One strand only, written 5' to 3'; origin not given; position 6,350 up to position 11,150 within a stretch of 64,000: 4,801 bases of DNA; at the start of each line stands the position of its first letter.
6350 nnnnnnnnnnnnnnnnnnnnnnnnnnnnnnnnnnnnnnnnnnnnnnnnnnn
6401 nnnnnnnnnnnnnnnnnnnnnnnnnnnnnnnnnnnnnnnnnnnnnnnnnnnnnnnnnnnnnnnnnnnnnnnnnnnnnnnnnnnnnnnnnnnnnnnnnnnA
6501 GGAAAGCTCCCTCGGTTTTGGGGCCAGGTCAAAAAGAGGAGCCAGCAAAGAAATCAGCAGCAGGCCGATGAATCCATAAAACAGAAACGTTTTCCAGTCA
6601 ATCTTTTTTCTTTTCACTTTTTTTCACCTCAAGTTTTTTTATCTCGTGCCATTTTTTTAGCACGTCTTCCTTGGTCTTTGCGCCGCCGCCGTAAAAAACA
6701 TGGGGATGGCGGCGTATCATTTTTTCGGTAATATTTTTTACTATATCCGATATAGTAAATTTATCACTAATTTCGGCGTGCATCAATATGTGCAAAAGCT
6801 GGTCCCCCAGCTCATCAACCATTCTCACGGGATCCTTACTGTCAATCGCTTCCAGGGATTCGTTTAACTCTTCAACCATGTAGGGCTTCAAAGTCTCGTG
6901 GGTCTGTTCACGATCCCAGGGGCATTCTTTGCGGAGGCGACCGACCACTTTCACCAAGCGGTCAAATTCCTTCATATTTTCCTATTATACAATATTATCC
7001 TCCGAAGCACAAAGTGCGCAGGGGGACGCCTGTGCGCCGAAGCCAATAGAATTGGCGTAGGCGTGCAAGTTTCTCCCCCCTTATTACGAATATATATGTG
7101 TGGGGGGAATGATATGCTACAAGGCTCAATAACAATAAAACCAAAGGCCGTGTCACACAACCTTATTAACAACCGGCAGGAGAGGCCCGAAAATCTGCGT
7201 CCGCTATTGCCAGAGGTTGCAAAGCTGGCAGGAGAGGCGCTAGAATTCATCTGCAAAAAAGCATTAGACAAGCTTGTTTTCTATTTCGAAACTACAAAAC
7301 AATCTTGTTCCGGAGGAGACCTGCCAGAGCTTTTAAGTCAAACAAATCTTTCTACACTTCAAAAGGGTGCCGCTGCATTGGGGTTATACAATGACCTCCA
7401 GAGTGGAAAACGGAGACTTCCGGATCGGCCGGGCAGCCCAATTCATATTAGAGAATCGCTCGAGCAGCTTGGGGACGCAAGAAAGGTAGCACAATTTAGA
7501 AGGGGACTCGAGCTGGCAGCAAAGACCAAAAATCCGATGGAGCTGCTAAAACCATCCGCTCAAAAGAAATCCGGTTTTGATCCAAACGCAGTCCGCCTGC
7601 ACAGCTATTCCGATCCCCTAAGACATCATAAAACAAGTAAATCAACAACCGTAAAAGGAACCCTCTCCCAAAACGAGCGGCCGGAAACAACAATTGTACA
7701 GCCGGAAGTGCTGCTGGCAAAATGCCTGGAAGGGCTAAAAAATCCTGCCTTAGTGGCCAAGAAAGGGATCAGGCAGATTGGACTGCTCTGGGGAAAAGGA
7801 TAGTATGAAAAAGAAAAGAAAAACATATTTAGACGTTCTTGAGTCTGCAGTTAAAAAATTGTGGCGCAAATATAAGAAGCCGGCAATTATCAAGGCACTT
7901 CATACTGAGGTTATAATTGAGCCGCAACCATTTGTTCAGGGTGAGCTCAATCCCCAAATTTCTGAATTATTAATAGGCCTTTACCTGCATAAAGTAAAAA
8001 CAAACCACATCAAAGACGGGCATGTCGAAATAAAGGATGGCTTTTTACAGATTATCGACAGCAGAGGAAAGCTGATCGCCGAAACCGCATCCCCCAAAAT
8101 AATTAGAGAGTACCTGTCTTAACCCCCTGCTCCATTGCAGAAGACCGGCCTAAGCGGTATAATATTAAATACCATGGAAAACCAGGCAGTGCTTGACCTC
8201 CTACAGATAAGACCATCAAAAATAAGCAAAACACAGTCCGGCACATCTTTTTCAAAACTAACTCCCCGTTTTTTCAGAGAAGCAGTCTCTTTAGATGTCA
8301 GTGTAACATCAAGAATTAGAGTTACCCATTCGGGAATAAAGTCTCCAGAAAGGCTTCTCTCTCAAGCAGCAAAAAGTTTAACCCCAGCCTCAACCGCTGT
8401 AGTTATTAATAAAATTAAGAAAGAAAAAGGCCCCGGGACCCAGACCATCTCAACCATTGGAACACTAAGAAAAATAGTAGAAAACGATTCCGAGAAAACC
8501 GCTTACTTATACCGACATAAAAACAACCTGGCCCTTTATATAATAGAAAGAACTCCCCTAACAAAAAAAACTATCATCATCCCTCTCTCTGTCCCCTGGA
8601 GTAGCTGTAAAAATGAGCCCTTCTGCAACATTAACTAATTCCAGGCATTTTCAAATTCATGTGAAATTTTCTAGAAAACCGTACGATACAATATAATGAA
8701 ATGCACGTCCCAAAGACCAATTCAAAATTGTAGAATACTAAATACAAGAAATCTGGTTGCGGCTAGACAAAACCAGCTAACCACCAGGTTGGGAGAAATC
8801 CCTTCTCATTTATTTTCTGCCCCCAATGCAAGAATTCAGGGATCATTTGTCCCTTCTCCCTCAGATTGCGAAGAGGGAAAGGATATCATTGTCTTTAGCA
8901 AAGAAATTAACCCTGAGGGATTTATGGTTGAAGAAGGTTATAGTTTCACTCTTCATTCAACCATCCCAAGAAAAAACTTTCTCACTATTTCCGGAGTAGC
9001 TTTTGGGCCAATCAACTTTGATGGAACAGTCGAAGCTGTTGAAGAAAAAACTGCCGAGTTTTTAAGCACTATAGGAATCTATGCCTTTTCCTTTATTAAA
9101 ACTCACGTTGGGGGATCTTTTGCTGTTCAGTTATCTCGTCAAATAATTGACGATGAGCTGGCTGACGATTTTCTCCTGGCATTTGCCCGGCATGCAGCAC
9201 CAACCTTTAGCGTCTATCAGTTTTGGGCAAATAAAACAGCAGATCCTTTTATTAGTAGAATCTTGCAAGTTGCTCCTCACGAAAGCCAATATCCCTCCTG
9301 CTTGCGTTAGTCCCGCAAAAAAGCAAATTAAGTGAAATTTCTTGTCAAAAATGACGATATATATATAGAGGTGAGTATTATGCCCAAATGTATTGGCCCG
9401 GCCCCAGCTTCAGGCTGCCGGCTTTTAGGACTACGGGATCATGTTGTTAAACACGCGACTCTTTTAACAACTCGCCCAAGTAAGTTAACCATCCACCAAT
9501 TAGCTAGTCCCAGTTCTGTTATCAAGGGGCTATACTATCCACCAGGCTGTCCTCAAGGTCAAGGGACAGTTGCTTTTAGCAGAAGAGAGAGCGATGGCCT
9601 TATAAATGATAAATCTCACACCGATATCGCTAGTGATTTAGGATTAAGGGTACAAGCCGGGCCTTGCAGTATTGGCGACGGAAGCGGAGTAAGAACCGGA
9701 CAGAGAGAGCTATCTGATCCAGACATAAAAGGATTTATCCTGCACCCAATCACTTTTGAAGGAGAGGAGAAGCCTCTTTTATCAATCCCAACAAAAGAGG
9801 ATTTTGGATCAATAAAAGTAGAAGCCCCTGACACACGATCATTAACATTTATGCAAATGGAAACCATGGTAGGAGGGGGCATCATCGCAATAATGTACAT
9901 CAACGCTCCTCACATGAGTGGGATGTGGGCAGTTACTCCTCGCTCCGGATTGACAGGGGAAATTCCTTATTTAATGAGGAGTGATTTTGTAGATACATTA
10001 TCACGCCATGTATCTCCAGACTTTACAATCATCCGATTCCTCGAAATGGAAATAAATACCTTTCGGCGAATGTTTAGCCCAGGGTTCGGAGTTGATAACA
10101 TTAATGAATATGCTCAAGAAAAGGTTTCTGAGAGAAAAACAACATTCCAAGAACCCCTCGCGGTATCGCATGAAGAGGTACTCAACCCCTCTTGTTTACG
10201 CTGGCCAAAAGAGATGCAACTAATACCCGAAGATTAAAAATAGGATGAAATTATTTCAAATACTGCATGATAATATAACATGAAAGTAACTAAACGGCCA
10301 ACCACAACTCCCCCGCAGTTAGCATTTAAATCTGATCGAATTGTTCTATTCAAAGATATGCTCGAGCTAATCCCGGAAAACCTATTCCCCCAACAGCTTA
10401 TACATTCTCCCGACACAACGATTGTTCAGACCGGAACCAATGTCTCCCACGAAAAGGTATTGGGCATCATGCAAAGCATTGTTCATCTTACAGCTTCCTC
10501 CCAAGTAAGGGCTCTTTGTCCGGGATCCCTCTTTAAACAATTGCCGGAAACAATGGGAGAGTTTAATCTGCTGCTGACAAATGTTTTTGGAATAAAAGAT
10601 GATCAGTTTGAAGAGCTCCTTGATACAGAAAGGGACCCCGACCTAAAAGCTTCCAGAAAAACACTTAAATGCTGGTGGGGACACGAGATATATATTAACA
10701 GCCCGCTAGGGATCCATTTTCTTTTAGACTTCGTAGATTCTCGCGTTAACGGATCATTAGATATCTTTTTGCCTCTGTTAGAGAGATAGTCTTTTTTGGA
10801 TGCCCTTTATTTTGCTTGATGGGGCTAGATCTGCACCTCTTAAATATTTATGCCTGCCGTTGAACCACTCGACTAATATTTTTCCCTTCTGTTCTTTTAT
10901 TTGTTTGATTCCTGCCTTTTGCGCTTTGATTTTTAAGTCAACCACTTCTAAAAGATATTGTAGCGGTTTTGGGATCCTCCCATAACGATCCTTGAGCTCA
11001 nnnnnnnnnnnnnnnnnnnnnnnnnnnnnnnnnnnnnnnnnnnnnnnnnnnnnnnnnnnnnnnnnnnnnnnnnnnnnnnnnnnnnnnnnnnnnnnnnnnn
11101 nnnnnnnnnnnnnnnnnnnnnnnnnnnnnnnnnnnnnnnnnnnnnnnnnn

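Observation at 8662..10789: Tandem array of three paralogous unknown genes, each with its own motif promoter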

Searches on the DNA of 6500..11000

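Call 89: search_rna_families(source=window, start=6500, end=11000, threshold=evalue, max_evalue=1)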
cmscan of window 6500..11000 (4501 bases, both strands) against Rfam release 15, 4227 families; matches with E-value up to 1: 0.
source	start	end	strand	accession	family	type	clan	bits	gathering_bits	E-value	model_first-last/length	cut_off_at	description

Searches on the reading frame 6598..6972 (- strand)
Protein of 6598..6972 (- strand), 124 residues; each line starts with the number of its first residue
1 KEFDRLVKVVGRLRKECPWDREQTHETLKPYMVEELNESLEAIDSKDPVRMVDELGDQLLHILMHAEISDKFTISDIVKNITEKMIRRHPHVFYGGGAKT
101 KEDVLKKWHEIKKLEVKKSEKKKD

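Call 68: search_protein_families(library=pfam, proteins=[window:6598-6972:-], max_evalue=0.001)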
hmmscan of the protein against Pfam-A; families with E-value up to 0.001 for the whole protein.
window:6598-6972:- (124 aa): 1 family
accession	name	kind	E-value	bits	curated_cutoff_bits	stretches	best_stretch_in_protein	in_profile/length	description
PF03819.22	MazG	-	1.2e-22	80.4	22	1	23-93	1-74/74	MazG nucleotide pyrophosphohydrolase domain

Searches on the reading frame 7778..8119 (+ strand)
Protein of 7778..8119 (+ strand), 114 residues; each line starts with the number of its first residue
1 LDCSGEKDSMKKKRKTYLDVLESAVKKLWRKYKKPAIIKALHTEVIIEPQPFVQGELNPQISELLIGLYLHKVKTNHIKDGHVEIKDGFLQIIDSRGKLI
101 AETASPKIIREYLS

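Call 7: search_protein_families(library=pfam, proteins=[window:7778-8119:+], max_evalue=1)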
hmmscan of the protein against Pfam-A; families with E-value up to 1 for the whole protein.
window:7778-8119:+ (114 aa): 3 families
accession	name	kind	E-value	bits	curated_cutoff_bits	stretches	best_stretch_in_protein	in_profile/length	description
PF24188.1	DUF7416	-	0.13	12.4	27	1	9-34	14-39/69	Family of unknown function (DUF7416)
PF23130.1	IcmW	-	0.21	12.2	27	1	19-69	1-48/144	IcmW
PF21639.3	ORC5_lid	-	0.21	12.1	27.1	1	19-38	21-38/60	ORC5, lid domain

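Call 58: search_protein_families(library=padloc, proteins=[window:7805-8119:+], max_evalue=0.1)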
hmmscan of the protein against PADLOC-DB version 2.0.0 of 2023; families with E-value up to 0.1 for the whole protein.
window:7805-8119:+ (105 aa): 0 families

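Call 59: search_protein_families(library=phrogs, proteins=[window:7805-8119:+], max_evalue=0.1)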
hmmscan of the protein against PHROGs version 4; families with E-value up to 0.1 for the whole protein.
window:7805-8119:+ (105 aa): 0 families

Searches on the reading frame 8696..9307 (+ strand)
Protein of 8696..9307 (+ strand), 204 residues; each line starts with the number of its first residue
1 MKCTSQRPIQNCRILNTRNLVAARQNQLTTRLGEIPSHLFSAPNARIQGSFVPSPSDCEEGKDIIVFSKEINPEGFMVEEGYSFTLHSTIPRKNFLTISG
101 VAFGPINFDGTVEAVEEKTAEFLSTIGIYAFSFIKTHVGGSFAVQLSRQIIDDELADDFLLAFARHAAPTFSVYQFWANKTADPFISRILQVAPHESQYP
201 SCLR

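Call 7: search_protein_families(library=pfam, proteins=[window:8696-9307:+], max_evalue=1)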
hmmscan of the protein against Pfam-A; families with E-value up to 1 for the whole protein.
window:8696-9307:+ (204 aa): 0 families

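Call 11: search_protein_families(library=ncbifam, proteins=[window:8696-9307:+], max_evalue=0.01)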
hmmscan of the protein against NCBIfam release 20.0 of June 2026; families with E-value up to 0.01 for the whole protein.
window:8696-9307:+ (204 aa): 0 families

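Call 58: search_protein_families(library=padloc, proteins=[window:8696-9307:+], max_evalue=0.1)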
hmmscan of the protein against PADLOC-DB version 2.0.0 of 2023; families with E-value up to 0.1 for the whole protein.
window:8696-9307:+ (204 aa): 0 families

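Call 59: search_protein_families(library=phrogs, proteins=[window:8696-9307:+], max_evalue=0.1)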
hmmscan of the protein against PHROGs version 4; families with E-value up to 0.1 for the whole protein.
window:8696-9307:+ (204 aa): 0 families
